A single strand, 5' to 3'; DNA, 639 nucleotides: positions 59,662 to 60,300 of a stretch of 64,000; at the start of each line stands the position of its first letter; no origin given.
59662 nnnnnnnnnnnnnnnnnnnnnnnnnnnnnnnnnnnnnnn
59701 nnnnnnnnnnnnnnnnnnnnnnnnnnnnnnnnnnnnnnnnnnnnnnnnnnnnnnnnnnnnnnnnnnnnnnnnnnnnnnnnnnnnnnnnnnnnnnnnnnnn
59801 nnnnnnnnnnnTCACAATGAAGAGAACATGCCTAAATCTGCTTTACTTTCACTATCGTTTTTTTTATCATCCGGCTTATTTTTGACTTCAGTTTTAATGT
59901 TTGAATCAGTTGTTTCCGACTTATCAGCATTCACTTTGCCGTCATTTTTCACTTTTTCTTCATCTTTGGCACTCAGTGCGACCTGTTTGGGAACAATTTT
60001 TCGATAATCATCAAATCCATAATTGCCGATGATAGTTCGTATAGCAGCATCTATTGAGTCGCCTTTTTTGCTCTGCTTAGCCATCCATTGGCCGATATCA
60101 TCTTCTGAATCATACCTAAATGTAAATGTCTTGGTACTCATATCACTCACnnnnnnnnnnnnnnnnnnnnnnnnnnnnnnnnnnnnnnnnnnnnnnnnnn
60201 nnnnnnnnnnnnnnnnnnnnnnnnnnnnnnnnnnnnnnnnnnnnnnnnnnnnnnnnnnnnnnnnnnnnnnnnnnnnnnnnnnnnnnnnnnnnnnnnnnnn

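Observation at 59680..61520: Actin-like (ParM/Alp) segregation cassette with TGACTTC centromere-like repeats on both flanks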

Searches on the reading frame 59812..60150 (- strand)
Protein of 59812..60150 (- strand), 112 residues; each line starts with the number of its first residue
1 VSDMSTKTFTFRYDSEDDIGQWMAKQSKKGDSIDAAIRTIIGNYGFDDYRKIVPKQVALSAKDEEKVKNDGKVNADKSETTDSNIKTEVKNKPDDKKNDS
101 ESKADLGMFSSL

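Call 5: search_protein_families(library=pfam, proteins=[window:59812-60150:-], max_evalue=0.1)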
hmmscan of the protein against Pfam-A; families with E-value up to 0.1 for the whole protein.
window:59812-60150:- (112 aa): 0 families

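Call 16: search_solved_structures(query=window:59812-60150:-, max_evalue=10)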
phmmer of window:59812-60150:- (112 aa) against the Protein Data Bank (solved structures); distinct sequences matched with E-value up to 10: 2.
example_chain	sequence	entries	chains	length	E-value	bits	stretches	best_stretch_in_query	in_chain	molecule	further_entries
3kpt_A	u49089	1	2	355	0.38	14.5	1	42-94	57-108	Collagen adhesion protein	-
3rkp_A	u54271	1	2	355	0.4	14.5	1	42-94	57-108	Collagen adhesion protein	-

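Call 43: find_homologous_proteins(query=window:59812-60138:-, max_evalue=0.01)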
Query window:59812-60138:- (108 aa): 14 proteins with E <= 0.01 among 15 candidates.
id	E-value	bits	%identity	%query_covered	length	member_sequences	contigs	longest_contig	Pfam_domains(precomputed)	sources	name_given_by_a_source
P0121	4.7e-58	212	94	100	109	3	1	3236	-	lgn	-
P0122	2.0e-52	194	86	100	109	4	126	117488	-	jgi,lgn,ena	jgi:hypothetical protein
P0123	4.4e-50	186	81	100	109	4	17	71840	-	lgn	-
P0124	8.3e-50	185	84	100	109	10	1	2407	-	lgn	-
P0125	2.5e-49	184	84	100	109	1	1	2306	-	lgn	-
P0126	2.7e-49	184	87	100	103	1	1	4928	-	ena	-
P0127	1.3e-48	181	82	100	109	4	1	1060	-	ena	-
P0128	3.8e-46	173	78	100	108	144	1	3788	-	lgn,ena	-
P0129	1.3e-45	172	82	100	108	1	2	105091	-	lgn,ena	-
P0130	9.5e-45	169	79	100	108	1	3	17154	-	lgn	-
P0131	2.2e-41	158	73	100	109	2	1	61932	-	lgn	-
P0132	8.5e-41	156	71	100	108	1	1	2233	-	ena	-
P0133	6.2e-21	93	48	100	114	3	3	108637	-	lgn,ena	-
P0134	6.4e-20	89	70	52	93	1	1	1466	-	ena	-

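Call 56: search_protein_families(library=ncbifam, proteins=[window:59812-60141:-], max_evalue=0.01)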
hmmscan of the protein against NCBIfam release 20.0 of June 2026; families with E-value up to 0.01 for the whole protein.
window:59812-60141:- (109 aa): 0 families

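Call 63: predict_structure(alignment_id=A3)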
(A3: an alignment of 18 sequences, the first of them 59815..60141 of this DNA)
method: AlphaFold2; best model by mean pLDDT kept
length: 109 residues; sequences in the alignment: 18
mean_pLDDT: 56.3   pTM: 0.32
mean pLDDT of the five models: 56.3, 56.0, 50.9, 48.3, 45.8
residues with pLDDT >= 90: 0; 70-90: 38; 50-70: 24; < 50: 47
segments of 3 or more residues with pLDDT < 50: 62-100, 102-105, 107-109
pLDDT, mean of each block of 10 residues (from residue 1): 60 75 74 76 71 64 42 35 35 40 45
secondary structure, 60 per line:
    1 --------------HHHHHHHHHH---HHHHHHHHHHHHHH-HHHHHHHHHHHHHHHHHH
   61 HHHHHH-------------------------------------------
elements in order: H15-24 H28-41 H43-66

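Call 66: fold_search(model_id=the predicted structure, library=pdb)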
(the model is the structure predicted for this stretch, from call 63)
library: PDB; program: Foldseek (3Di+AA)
matches with E <= 10: 1; with E <= 0.001: 0
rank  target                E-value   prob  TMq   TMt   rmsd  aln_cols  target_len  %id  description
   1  2rn7_MODEL_1_A        7.2e+00  0.02  0.18  0.18  15.4        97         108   18  NMR solution structure of TnpE protein from Shigella flexneri. Northeast Structural Genomics Target SfR125 (released 2008-01-15)

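Call 79: search_protein_families(library=phrogs, proteins=[window:59812-60141:-], max_evalue=0.001)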
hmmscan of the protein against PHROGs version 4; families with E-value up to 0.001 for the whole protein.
window:59812-60141:- (109 aa): 0 families

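Call 90: search_protein_representatives(alignment_id=A3)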
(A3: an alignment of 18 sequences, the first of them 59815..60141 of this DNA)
Query: 18 sequences, 109 profile positions. Proteins with E-value up to 0.001 (for the whole library): 246; up to 1e-10: 29; up to 1e-30: 2. The best 150 are listed.
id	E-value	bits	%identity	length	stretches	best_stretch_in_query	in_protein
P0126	1.2e-38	147.9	-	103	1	1-109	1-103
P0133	2.4e-35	137.2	-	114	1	1-109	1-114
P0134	8.3e-29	116.2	-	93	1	1-85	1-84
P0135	4.5e-24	100.9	-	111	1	3-103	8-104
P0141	1.6e-22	95.9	-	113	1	1-109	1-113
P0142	9.2e-22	93.5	-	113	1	1-109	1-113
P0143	3.5e-21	91.6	-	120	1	1-85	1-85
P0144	9.0e-18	80.6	-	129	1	3-93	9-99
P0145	3.2e-17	78.9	-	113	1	1-109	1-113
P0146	5.6e-16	74.9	-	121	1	1-109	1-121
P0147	6.5e-16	74.7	-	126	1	1-102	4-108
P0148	6.6e-16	74.6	-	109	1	1-62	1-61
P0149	4.5e-14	68.8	-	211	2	3-80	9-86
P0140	1.5e-13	67.0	-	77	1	3-58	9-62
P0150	7.5e-13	64.8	-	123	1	3-93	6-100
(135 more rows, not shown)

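Call 92: search_solved_structures(query=A4, max_evalue=10)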
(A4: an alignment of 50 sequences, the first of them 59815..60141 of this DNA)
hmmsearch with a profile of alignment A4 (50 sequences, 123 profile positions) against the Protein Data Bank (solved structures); distinct sequences matched with E-value up to 10: 17.
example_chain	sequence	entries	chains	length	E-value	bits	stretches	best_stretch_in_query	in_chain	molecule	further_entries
8rrt_B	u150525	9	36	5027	1.9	12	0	40-109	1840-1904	Ryanodine receptor 1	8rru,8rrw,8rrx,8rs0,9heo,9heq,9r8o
6wot_A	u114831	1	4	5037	1.9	11.9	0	40-109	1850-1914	Ryanodine receptor 1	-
8xlh_A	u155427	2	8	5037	1.9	11.9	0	40-109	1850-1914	Ryanodine receptor 1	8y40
7t64_A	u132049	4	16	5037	1.9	11.9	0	40-109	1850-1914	Ryanodine receptor 1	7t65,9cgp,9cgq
8xji_D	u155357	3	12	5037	1.9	11.9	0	40-109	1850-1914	Ryanodine receptor 1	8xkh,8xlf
5gky_A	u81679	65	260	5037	1.9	11.9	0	40-109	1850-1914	Ryanodine receptor 1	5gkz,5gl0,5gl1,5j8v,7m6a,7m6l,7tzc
8rrv_B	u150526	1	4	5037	1.9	11.9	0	40-109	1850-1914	Ryanodine receptor 1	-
3j8h_A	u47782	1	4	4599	2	11.8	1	40-109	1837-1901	Ryanodine receptor 1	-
7umz_A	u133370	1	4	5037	2.2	11.7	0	40-109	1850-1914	Ryanodine receptor 1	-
5t15_B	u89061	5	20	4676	2.3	11.7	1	40-109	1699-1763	Ryanodine receptor 1,Ryanodine receptor 1,Ryanodine receptor 1,Ryanodine receptor 1,Ryanod | Ryanodine receptor 1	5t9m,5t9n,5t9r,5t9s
6pv6_B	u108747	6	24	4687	2.3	11.7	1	40-109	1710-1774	Ryanodine receptor 1 | ryanodine receptor type 1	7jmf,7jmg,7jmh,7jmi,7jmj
7k0s_A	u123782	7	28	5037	2.6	11.5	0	40-109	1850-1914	RyR1 | Ryanodine receptor 1,RyR1 | Ryanodine receptor 1,Ryanodine receptor 1,RyR1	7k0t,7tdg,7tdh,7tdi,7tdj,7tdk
6foo_A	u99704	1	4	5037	2.7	11.5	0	40-109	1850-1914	Ryanodine receptor 1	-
6fg3_A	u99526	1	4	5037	2.7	11.4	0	40-109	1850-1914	Ryanodine receptor 1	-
5t9v_B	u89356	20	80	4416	2.7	11.4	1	40-109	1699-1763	Ryanodine receptor 1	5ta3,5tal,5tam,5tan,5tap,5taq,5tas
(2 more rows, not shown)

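Call 93: search_protein_families(library=pfam, alignment_id=A4, max_evalue=1)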
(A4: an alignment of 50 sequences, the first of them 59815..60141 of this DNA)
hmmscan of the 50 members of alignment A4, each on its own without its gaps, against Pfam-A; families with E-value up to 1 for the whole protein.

A. member 1, window:59815-60141:- (109 aa): 0 families

B. families by the number of members that match (of 50 scanned): 33 families (the first 25 are shown)
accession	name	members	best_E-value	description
PF15294.11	Leu_zip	1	0.00084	Leucine zipper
PF00542.24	Ribosomal_L12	1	0.0066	Ribosomal protein L7/L12 C-terminal domain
PF06459.17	RR_TM4-6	1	0.009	Ryanodine Receptor TM 4-6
PF05548.17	Peptidase_M11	1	0.0091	Gametolysin peptidase M11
PF19741.4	DUF6230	1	0.017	Family of unknown function (DUF6230)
PF25728.1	US29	1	0.02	Cytomegalovirus US29 protein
PF23675.1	YciZ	1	0.022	YciZ-like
PF14465.12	NFRKB_winged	1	0.025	NFRKB Winged Helix-like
PF20434.5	BD-FAE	1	0.026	BD-FAE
PF10152.14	CCDC53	1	0.029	Subunit CCDC53 of WASH complex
PF18715.7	Phage_spike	1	0.029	Phage spike trimer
PF05902.18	4_1_CTD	1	0.03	4.1 protein C-terminal domain (CTD)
PF20747.2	Caudo_bapla_N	1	0.032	Lactophage receptor-binding protein N-terminal shoulder domain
PF21264.3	DYNC2H1_AAA_dom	1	0.038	Cytoplasmic dynein 2 heavy chain 1, AAA+ ATPase domain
PF03072.19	DUF237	1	0.045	Domain of unknown function (DUF237)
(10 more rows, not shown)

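Call 96: find_encoding_contigs(protein=P0133, flank=2500, max_places=2)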
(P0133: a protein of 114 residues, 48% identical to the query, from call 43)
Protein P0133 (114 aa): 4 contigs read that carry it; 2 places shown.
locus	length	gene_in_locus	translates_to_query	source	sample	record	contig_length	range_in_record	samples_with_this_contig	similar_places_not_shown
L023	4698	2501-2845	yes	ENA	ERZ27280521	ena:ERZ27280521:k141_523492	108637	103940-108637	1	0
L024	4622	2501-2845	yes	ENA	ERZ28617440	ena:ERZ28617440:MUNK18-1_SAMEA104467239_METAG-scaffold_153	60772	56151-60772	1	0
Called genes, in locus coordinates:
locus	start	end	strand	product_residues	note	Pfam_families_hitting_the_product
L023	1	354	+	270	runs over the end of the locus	PF00142:Fer4_NifH, PF01656:CbiA, PF02374:ArsA_ATPase, PF06564:CBP_BcsQ, PF09140:MipZ (weak), PF10609:ParA, PF13614:AAA_31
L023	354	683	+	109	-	PF17363:DUF5388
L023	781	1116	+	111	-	-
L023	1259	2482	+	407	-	PF17989:ALP_N, PF21522:MreB-like_C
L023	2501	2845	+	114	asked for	-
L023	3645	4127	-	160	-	PF01797:Y1_Tnp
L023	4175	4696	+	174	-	?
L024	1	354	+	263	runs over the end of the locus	PF00142:Fer4_NifH, PF01656:CbiA, PF02374:ArsA_ATPase, PF06564:CBP_BcsQ, PF09140:MipZ (weak), PF10609:ParA (weak), PF13614:AAA_31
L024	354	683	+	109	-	PF17363:DUF5388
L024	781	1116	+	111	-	-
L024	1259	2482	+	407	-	PF17989:ALP_N, PF21522:MreB-like_C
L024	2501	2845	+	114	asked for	-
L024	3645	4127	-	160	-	PF01797:Y1_Tnp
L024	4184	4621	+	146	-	?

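Call 97: find_encoding_contigs(protein=P0146, flank=2500, max_places=2)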
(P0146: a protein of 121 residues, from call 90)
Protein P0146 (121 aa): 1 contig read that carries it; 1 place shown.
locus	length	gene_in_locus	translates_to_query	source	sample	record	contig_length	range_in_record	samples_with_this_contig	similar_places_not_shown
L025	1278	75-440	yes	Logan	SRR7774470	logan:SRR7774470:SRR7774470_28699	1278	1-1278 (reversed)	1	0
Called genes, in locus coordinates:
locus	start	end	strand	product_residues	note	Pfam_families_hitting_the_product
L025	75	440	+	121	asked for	-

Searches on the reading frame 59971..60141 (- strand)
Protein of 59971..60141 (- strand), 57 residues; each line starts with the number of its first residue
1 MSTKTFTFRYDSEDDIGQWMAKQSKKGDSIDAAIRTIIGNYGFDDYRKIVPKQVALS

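Call 48: search_solved_structures(query=A2, max_evalue=10, show_alignments=2)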
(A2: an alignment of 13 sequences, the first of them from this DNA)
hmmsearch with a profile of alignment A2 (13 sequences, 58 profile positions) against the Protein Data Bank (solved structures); distinct sequences matched with E-value up to 10: 2.
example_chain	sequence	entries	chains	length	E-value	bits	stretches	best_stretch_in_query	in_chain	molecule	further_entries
6sb3_A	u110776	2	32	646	1.3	11.6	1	8-35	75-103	Macrophage-expressed gene 1 protein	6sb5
8a1d_A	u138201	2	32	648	1.3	11.5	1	8-35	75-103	Macrophage-expressed gene 1 protein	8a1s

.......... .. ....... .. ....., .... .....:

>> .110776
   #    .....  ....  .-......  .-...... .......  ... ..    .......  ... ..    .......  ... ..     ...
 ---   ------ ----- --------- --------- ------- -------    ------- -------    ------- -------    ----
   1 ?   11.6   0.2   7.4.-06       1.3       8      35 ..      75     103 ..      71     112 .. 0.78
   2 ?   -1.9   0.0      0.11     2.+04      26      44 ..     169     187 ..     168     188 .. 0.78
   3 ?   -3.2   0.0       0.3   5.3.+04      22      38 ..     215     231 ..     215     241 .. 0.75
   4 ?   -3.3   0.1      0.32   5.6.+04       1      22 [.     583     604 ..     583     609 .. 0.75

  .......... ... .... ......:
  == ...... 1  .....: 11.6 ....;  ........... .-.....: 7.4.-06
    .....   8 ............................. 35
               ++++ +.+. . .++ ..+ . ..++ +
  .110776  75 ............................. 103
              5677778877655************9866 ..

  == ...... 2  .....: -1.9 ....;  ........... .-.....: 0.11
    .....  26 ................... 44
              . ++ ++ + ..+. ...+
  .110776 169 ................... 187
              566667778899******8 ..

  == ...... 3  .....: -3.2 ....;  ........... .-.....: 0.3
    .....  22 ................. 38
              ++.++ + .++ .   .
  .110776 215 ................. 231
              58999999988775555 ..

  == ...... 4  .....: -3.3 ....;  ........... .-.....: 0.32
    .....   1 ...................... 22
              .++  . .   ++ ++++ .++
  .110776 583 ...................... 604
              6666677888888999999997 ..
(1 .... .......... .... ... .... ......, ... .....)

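Call 49: search_protein_families(library=pfam, alignment_id=A2, max_evalue=10)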
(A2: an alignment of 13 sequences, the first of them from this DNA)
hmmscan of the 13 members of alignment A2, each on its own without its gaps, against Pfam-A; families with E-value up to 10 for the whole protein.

A. member 1, seq(57 aa): 0 families

B. families by the number of members that match (of 13 scanned): 3 families
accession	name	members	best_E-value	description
PF07678.20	TED_complement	1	0.015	A-macroglobulin TED domain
PF03221.22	HTH_Tnp_Tc5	1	0.022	Tc5 transposase DNA-binding domain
PF17106.10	NACHT_sigma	1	0.058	Sigma domain on NACHT-NTPases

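Call 50: find_homologous_proteins(query=A2, max_evalue=0.001)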
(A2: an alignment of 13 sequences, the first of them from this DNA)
Query A2 (13 sequences) (57 aa, profile of the alignment): 18 proteins with E <= 0.001 among 181 candidates.
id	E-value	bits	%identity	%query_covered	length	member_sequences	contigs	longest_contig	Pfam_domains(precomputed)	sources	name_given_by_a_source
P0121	7.1e-19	85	98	100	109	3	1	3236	-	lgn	-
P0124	1.4e-18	84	95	100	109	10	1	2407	-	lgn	-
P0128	1.4e-18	84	95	100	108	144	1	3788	-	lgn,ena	-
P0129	1.8e-18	83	96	100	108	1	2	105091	-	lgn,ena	-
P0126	2.2e-18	83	95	100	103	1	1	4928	-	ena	-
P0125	2.6e-18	83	95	100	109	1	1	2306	-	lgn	-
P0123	5.0e-18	82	93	100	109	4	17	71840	-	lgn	-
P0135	7.2e-18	81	29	91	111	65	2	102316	-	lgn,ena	-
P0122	7.3e-18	81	93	100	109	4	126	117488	-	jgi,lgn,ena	jgi:hypothetical protein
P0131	8.0e-18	81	93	100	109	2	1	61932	-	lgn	-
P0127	8.1e-18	81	93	100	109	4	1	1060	-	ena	-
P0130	1.9e-17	80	91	100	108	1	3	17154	-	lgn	-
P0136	5.6e-17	78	-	-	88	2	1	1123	-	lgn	-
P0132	7.0e-16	75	89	100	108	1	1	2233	-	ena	-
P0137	1.2e-15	74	26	81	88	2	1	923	-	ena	-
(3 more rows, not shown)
